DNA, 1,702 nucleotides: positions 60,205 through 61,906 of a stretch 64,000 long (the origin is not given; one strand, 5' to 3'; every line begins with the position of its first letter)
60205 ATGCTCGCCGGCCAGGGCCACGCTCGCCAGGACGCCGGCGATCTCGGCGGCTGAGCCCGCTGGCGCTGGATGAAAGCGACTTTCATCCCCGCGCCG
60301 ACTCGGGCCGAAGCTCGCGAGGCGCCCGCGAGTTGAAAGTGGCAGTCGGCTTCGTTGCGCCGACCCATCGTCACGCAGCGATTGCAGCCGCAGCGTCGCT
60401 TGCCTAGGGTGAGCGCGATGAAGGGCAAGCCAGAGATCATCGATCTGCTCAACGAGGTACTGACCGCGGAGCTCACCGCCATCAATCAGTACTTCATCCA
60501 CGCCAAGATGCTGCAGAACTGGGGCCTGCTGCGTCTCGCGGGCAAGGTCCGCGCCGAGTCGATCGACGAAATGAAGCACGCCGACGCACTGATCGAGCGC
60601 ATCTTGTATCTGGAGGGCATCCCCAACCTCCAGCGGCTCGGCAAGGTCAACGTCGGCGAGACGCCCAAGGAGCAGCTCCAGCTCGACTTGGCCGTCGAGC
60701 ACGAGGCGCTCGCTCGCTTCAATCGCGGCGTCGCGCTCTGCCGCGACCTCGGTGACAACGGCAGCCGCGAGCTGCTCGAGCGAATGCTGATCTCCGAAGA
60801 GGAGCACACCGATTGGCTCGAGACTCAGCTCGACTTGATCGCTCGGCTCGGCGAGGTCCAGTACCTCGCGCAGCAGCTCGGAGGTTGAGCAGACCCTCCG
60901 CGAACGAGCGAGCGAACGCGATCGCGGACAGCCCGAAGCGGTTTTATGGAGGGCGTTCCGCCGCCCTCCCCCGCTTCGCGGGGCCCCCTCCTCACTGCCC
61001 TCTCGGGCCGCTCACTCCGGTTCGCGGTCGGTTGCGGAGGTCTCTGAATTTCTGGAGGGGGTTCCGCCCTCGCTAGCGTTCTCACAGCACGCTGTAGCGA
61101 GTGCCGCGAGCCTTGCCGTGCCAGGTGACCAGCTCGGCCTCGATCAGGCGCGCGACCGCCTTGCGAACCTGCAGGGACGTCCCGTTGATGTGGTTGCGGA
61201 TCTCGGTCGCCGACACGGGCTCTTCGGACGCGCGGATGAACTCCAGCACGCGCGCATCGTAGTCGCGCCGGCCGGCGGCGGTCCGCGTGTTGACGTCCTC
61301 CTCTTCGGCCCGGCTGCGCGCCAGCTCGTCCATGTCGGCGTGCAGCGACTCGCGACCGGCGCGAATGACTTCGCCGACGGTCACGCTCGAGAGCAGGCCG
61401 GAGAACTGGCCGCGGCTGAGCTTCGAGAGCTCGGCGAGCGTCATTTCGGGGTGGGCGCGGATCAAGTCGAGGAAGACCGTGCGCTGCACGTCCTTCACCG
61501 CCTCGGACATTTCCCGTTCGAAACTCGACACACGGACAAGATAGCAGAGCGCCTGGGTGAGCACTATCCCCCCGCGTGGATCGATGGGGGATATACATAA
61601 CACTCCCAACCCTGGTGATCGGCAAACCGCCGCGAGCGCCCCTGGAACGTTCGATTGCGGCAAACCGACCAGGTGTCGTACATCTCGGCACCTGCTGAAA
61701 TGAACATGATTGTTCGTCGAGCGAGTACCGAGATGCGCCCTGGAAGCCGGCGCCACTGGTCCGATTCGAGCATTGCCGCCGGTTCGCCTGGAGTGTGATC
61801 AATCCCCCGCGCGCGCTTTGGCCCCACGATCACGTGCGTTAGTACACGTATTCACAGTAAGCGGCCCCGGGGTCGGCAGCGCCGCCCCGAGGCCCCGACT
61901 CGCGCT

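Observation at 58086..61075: Dispersed copies of the same repeat family placed immediately after stop codons (kinase at 58085, bfr at 60888, and membrane protein at 52937)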

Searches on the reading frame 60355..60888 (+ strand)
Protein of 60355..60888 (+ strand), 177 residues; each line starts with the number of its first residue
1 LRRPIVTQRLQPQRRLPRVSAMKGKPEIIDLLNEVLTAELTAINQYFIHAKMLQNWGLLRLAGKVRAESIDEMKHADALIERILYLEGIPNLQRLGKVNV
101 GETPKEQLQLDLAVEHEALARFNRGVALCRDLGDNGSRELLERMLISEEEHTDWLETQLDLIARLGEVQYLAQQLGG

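Call 9: search_protein_families(library=pfam, proteins=[window:60355-60888:+], max_evalue=0.001)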
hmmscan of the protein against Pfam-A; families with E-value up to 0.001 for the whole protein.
window:60355-60888:+ (177 aa): 2 families
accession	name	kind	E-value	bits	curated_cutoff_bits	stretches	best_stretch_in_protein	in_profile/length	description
PF00210.30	Ferritin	-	5.6e-36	124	24.5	1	29-164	1-141/142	Ferritin-like domain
PF05974.18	DUF892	-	0.00071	20.1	23.7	0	112-160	103-151/159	Domain of unknown function (DUF892)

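Call 20: find_encoding_contigs(protein=window:60418-60888:+, flank=10000, max_places=6)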
Protein window:60418-60888:+ (156 aa): no gene with exactly this product is on record in the collection.

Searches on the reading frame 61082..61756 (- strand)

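Call 9: search_protein_families(library=pfam, proteins=[window:61082-61756:-], max_evalue=0.001)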
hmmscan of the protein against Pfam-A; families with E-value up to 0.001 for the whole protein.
window:61082-61756:- (224 aa): 1 family
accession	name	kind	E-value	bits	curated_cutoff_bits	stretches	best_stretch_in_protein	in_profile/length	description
PF13463.12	HTH_27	-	1.7e-05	25.4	22.2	1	167-222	5-63/68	Winged helix DNA-binding domain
